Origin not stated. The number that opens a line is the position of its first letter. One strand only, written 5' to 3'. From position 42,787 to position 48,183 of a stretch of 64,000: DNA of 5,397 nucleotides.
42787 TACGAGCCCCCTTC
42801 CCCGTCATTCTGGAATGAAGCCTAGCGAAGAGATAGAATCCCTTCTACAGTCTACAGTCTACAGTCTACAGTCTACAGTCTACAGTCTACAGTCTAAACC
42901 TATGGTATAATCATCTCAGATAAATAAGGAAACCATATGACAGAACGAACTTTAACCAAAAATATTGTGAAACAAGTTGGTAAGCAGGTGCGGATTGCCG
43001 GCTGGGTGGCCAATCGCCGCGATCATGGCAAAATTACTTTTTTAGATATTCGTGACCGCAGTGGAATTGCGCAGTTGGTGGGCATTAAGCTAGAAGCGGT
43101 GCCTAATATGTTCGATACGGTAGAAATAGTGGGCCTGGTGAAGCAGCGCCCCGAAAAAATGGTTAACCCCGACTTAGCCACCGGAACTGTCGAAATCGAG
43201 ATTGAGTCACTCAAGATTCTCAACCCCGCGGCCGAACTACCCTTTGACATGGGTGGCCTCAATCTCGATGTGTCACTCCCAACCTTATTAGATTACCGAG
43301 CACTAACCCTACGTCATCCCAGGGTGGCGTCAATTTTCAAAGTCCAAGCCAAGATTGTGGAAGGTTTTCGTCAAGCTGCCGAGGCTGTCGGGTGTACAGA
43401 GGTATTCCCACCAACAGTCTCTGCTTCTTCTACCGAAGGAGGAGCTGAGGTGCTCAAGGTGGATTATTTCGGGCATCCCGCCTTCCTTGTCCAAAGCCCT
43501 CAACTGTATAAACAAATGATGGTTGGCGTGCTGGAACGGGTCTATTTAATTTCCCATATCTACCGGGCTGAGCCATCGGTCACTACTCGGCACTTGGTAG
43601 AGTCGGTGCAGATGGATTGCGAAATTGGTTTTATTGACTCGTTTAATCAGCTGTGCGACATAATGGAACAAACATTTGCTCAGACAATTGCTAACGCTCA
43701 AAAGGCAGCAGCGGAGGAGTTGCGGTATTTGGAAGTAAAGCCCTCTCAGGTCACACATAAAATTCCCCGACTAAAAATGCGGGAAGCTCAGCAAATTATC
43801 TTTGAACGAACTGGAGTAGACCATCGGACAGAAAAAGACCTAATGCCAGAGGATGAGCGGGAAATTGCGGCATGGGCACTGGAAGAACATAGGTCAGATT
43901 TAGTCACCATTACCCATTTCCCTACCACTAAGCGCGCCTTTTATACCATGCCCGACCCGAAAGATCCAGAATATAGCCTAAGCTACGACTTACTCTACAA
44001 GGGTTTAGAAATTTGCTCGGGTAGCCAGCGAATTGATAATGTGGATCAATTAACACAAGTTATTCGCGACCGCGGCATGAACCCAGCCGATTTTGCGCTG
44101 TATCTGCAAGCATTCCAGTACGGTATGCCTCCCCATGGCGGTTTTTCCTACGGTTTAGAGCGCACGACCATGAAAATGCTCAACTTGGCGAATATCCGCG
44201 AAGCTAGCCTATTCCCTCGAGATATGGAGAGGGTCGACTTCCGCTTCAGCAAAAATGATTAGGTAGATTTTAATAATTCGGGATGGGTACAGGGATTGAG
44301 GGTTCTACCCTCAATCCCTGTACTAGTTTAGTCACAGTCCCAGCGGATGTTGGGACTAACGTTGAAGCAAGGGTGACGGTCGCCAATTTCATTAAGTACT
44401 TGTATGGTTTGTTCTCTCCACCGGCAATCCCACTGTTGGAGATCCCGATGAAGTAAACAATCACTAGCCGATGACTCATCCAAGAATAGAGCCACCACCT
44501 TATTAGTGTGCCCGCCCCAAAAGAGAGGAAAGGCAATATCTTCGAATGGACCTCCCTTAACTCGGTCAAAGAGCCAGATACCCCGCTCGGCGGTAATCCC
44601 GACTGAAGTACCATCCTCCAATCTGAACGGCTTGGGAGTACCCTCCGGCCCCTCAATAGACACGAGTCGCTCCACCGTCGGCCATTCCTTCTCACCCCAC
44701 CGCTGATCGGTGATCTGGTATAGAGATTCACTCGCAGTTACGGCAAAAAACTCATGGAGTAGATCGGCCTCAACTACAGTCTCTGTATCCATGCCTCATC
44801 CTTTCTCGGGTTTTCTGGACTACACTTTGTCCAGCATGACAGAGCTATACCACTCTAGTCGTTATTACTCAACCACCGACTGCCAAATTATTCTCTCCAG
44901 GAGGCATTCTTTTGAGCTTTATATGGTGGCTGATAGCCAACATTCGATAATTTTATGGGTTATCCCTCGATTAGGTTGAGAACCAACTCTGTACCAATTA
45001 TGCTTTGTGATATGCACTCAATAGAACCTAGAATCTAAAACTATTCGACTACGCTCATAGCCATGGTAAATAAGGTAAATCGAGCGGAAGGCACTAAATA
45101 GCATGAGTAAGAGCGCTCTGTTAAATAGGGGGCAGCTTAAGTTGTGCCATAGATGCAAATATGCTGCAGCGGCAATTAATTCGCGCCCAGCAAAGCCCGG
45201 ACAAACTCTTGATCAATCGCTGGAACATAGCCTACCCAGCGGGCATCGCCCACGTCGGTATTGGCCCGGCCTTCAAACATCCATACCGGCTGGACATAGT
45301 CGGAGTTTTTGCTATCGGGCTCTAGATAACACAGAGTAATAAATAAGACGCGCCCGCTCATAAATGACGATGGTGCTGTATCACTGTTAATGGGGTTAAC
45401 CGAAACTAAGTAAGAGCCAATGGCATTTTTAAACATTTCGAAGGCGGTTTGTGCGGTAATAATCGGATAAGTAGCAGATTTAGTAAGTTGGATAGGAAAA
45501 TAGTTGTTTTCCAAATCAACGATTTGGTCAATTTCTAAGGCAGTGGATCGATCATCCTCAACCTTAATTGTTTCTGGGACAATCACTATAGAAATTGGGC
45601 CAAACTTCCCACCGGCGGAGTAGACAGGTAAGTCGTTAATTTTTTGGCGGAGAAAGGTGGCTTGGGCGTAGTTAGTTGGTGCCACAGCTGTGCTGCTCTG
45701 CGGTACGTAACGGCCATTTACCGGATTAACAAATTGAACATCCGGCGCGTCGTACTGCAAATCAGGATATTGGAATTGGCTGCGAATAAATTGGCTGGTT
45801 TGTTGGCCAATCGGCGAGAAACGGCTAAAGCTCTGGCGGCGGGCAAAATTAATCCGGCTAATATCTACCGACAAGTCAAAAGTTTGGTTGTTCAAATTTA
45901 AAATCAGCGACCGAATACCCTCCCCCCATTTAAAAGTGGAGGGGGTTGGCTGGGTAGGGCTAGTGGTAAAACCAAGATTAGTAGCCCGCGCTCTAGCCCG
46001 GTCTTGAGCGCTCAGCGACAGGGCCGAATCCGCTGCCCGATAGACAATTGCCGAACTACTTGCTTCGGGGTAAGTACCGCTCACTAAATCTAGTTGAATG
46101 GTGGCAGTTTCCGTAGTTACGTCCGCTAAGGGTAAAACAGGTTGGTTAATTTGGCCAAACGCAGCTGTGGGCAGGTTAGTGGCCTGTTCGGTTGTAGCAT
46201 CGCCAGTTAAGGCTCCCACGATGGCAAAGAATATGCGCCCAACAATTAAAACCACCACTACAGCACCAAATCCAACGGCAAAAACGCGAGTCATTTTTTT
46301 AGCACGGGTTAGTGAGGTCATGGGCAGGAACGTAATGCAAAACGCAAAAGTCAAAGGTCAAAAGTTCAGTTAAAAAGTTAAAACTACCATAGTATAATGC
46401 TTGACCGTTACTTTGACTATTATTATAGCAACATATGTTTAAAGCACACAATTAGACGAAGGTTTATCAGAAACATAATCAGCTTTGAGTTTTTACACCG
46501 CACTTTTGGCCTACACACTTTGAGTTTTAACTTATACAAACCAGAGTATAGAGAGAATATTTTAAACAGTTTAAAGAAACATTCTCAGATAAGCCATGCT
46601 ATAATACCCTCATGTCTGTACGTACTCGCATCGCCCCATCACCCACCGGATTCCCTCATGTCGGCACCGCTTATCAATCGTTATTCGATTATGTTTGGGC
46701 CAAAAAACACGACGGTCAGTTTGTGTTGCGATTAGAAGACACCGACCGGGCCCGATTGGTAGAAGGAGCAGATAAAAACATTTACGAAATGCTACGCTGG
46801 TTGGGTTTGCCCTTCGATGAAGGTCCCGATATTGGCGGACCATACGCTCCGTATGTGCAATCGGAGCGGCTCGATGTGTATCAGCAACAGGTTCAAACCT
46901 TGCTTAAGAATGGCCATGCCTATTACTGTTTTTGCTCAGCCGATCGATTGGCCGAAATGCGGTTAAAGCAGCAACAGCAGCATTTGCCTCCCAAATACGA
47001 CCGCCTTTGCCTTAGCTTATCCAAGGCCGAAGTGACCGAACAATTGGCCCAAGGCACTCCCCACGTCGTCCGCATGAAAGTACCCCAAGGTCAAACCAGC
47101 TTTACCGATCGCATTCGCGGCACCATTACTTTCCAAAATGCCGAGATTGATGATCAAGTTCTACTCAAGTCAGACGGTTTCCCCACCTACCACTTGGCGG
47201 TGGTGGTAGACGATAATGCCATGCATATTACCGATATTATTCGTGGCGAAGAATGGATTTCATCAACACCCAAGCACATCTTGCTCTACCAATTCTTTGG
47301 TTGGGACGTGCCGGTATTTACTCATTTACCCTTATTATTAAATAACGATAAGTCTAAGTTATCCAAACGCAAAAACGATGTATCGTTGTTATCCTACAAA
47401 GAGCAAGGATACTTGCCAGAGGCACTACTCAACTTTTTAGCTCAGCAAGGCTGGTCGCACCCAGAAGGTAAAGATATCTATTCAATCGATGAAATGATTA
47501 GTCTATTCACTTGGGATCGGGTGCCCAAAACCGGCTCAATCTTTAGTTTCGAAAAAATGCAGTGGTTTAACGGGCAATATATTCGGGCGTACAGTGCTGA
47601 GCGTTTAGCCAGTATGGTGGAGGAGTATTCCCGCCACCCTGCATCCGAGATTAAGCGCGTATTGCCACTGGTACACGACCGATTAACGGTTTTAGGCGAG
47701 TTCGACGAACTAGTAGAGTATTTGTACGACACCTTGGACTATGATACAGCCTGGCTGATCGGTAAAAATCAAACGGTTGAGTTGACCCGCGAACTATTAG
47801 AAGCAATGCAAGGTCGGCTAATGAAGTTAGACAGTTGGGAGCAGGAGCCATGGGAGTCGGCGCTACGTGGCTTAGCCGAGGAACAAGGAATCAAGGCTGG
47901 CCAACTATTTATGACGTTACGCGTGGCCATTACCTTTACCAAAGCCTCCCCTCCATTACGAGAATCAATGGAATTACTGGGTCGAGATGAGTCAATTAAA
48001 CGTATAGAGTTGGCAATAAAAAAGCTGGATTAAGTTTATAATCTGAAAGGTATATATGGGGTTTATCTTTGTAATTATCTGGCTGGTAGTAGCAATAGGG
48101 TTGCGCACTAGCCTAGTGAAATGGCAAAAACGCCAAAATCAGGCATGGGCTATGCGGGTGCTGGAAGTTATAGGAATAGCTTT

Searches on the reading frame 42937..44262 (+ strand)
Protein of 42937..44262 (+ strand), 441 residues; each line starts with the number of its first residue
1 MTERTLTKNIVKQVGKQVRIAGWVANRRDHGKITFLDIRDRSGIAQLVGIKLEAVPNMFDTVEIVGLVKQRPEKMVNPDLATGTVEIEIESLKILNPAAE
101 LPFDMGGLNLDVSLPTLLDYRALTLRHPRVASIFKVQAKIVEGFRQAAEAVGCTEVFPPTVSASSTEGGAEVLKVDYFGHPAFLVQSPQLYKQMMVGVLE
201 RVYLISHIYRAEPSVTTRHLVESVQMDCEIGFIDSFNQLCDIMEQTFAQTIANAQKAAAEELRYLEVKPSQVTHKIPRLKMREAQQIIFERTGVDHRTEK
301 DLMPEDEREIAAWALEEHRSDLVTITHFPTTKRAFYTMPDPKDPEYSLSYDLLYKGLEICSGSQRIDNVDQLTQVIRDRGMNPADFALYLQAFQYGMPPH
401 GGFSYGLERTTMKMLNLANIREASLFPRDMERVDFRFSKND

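Call 16: search_protein_families(library=ncbifam, proteins=[window:42937-44262:+])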
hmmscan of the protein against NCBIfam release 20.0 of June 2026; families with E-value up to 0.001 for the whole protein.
window:42937-44262:+ (441 aa): 16 families
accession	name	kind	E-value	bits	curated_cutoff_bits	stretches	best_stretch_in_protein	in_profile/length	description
NF003483.0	PRK05159.1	equivalog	1.8e-140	468.7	353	1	2-433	3-436/438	aspartate--tRNA(Asn) ligase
TIGR00458.1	aspS_nondisc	equivalog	1.5e-103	347.1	368.4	1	15-433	12-426/428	aspartate--tRNA(Asn) ligase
NF001750.0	PRK00476.1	equivalog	3e-68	230.6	443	2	11-258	14-269/590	aspartate--tRNA ligase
NF003037.0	PRK03932.1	equivalog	2.4e-64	217.9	414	1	12-435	13-451/451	asparagine--tRNA ligase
TIGR00457.1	asnS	equivalog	1.1e-62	212.3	342.6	1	6-435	7-455/455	asparagine--tRNA ligase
TIGR00459.1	aspS_bact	equivalog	4e-62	210.4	373.85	2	11-284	12-277/586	aspartate--tRNA ligase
NF005052.0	PRK06462.1-1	equivalog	5e-41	140.9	368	1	119-428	34-345/353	asparagine synthetase A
NF009460.0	PRK12820.1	equivalog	9.8e-38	129.7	1379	2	6-244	25-284/723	bifunctional aspartyl-tRNA synthetase/aspartyl/glutamyl-tRNA amidotransferase subunit C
NF001756.1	PRK00484.1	subfamily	2.2e-25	89.3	468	1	7-428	43-484/488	lysine--tRNA ligase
TIGR00499.1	lysS_bact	equivalog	2.3e-25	89.2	427.6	2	4-301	42-337/496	lysine--tRNA ligase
NF005054.0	PRK06462.1-4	equivalog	1.8e-23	83.1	309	1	120-428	11-310/318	asparagine synthetase A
NF002821.0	PRK02983.1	equivalog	2.1e-15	55.8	742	2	5-251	649-899/1102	bifunctional lysylphosphatidylglycerol synthetase/lysine--tRNA ligase LysX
NF009101.0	PRK12445.1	subfamily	8e-14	51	1026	1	16-284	66-332/505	lysine--tRNA ligase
TIGR00462.1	genX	equivalog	1.3e-10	41.3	286.9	1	137-424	4-302/304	EF-P lysine aminoacylase EpmA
NF006828.0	PRK09350.1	equivalog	2.2e-10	40.3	264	1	134-429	16-323/325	elongation factor P--(R)-beta-lysine ligase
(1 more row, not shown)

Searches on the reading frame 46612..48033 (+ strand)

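Call 16: search_protein_families(library=ncbifam, proteins=[window:46612-48033:+])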
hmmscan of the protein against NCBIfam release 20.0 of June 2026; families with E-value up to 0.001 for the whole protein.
window:46612-48033:+ (473 aa): 10 families
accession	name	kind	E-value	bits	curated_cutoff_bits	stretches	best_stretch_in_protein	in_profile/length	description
TIGR00464.1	gltX_bact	equivalog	2.2e-155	518.2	289.95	1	3-467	2-465/470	glutamate--tRNA ligase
TIGR03838.1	queuosine_YadB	equivalog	3.2e-65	220.2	276.7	1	4-279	2-258/272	tRNA glutamyl-Q(34) synthetase GluQRS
NF004314.0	PRK05710.1-3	equivalog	1.3e-61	208.6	256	1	3-289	7-271/297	tRNA glutamyl-Q(34) synthetase GluQRS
NF004315.1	PRK05710.1-4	equivalog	4e-61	206.8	250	1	5-274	1-272/274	tRNA glutamyl-Q(34) synthetase GluQRS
NF004313.0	PRK05710.1-2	equivalog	5.4e-47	160.4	380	1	3-261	5-253/299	tRNA glutamyl-Q(34) synthetase GluQRS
NF004312.0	PRK05710.1-1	equivalog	4.5e-43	147.8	453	1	6-310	17-297/306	tRNA glutamyl-Q(34) synthetase GluQRS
NF003169.0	PRK04156.1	equivalog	3e-38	131.8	516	1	2-252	101-341/567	glutamate--tRNA ligase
TIGR00463.1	gltX_arch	equivalog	1.2e-30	106.6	401.75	1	3-255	94-335/560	glutamate--tRNA ligase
NF011291.0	PRK14703.1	equivalog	1.7e-13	49.8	681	1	3-130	32-151/769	glutamine--tRNA ligase/YqeY domain fusion protein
TIGR00440.1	glnS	equivalog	1.5e-11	43.9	425.8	1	3-123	1-113/524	glutamine--tRNA ligase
